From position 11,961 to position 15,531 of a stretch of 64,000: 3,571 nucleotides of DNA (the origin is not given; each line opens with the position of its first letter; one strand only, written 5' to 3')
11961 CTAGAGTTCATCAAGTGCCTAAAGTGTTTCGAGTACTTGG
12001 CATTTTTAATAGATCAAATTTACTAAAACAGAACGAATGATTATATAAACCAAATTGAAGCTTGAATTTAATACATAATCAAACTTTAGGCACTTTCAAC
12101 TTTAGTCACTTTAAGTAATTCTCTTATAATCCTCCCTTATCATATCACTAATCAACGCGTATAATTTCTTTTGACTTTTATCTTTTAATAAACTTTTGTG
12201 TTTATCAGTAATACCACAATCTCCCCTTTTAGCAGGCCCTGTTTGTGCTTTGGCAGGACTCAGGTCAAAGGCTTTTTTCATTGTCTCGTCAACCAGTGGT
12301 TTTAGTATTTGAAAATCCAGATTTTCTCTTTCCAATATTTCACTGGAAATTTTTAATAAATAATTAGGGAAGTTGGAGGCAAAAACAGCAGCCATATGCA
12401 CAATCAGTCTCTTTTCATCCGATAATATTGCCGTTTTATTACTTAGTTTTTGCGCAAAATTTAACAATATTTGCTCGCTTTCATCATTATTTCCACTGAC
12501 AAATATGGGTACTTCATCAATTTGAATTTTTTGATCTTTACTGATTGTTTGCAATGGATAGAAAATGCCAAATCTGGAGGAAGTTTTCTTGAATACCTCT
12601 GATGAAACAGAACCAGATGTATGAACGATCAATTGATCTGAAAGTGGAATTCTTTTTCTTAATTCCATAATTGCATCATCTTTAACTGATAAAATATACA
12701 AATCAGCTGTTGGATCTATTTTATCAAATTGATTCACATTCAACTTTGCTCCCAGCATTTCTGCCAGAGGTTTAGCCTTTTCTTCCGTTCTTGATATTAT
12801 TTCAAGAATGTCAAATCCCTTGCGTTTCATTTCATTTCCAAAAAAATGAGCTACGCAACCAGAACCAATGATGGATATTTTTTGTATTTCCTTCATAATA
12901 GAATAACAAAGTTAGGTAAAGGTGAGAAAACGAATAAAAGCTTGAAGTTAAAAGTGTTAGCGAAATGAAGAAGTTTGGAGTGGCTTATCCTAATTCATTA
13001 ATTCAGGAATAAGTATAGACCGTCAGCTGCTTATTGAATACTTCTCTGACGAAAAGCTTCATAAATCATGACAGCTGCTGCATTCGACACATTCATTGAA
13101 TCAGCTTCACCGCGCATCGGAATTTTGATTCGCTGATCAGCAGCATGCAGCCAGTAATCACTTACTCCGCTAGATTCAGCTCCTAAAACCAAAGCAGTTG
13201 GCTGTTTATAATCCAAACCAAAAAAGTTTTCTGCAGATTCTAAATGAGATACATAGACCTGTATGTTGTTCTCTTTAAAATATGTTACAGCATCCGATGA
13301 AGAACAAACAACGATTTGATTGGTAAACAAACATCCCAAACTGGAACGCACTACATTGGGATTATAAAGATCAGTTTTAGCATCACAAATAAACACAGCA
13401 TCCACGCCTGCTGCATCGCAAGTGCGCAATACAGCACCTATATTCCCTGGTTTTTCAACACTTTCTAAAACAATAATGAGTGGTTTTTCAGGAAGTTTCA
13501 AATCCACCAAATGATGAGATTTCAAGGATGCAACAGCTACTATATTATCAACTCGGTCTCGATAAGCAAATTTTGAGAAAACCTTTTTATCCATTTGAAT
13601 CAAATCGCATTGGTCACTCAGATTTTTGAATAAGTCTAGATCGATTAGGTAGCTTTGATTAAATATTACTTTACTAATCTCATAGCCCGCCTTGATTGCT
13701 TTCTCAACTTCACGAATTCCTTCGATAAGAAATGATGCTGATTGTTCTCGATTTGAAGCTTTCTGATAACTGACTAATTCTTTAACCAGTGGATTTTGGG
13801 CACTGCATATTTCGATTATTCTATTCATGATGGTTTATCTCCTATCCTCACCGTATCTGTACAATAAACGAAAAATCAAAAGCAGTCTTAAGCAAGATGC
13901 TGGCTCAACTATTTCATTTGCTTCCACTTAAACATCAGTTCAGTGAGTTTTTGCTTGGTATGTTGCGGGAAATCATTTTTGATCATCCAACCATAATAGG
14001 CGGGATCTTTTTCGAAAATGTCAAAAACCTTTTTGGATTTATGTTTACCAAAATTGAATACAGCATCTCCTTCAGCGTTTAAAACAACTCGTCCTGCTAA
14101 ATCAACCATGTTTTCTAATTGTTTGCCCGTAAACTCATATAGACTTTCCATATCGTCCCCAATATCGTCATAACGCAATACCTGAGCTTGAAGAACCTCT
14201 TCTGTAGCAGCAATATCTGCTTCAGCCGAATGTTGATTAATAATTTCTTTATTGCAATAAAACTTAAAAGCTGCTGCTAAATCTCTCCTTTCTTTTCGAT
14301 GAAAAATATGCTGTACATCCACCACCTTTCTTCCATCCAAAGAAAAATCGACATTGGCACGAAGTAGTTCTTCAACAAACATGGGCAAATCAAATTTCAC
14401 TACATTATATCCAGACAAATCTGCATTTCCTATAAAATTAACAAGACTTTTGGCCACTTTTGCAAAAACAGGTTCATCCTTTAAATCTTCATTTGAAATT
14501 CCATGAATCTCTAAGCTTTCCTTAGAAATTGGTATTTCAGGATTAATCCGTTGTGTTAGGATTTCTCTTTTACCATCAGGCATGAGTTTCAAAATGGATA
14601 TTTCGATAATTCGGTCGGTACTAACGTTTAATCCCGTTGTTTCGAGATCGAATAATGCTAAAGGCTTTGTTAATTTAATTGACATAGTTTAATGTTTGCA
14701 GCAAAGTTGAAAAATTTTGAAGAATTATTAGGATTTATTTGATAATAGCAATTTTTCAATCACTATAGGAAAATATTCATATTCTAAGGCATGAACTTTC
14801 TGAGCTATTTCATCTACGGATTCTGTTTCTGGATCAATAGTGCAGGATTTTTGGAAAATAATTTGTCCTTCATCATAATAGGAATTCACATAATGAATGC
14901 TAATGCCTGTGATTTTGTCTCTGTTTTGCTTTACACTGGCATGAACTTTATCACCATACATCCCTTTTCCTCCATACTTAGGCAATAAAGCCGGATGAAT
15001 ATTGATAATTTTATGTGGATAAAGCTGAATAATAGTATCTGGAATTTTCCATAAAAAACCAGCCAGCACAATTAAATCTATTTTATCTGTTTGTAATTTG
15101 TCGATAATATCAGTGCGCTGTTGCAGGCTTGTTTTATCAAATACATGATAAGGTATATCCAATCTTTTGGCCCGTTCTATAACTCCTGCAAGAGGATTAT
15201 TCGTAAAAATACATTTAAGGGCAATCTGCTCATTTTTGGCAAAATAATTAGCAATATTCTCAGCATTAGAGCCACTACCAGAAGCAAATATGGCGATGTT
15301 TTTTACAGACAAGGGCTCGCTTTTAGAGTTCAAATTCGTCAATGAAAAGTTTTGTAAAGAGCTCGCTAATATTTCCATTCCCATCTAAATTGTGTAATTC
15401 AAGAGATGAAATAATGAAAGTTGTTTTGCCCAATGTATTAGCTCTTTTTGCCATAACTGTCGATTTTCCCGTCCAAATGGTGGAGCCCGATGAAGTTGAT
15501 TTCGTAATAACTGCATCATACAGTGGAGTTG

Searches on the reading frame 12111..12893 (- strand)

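Call 57: search_protein_families(library=pfam, proteins=[window:12111-12893:-], max_evalue=0.00001)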
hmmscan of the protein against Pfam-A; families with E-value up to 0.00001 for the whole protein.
window:12111-12893:- (260 aa): 2 families
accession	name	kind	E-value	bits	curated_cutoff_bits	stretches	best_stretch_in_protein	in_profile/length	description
PF10728.14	DUF2520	-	3.5e-33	114.4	25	1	128-250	1-123/125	Domain of unknown function (DUF2520)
PF03807.23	F420_oxidored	-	5.9e-08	33.6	21.6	1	5-91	1-90/94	NADP oxidoreductase coenzyme F420-dependent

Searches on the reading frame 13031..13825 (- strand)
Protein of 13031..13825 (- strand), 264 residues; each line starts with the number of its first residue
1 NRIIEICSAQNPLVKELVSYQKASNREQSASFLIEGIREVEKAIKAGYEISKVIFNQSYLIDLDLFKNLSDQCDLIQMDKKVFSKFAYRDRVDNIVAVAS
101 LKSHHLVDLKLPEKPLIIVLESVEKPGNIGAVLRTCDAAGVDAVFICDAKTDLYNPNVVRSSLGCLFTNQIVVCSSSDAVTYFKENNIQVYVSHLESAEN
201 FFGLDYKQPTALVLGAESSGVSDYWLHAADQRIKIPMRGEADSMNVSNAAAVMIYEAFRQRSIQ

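Call 57: search_protein_families(library=pfam, proteins=[window:13031-13825:-], max_evalue=0.00001)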
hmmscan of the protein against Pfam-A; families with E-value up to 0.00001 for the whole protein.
window:13031-13825:- (264 aa): 2 families
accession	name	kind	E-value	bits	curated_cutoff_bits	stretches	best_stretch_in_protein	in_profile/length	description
PF00588.24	SpoU_methylase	-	1e-39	136.3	29.7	1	116-255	2-142/142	SpoU rRNA Methylase family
PF22435.1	MRM3-like_sub_bind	-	1.8e-14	54.4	27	1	11-97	1-84/84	MRM3-like substrate binding domain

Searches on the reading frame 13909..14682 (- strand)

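Call 57: search_protein_families(library=pfam, proteins=[window:13909-14682:-], max_evalue=0.00001)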
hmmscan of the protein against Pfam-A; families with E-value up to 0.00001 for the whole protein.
window:13909-14682:- (257 aa): 2 families
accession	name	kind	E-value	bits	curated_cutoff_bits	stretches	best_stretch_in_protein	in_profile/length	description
PF00929.31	RNase_T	-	4.2e-18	66.8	24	1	11-163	3-163/164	Exonuclease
PF20600.3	ExoX-like_C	-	4e-10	39.4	26.5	1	209-236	1-28/30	Exodeoxyribonuclease X-like C-terminal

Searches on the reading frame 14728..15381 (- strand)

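Call 58: search_protein_families(library=pfam, proteins=[window:14728-15381:-], max_evalue=0.00001)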
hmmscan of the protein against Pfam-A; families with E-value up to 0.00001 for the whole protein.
window:14728-15381:- (217 aa): 1 family
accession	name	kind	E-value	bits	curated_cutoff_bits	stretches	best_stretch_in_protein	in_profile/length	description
PF00551.24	Formyl_trans_N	-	9.8e-40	136.7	26.1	1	27-207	1-180/181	Formyl transferase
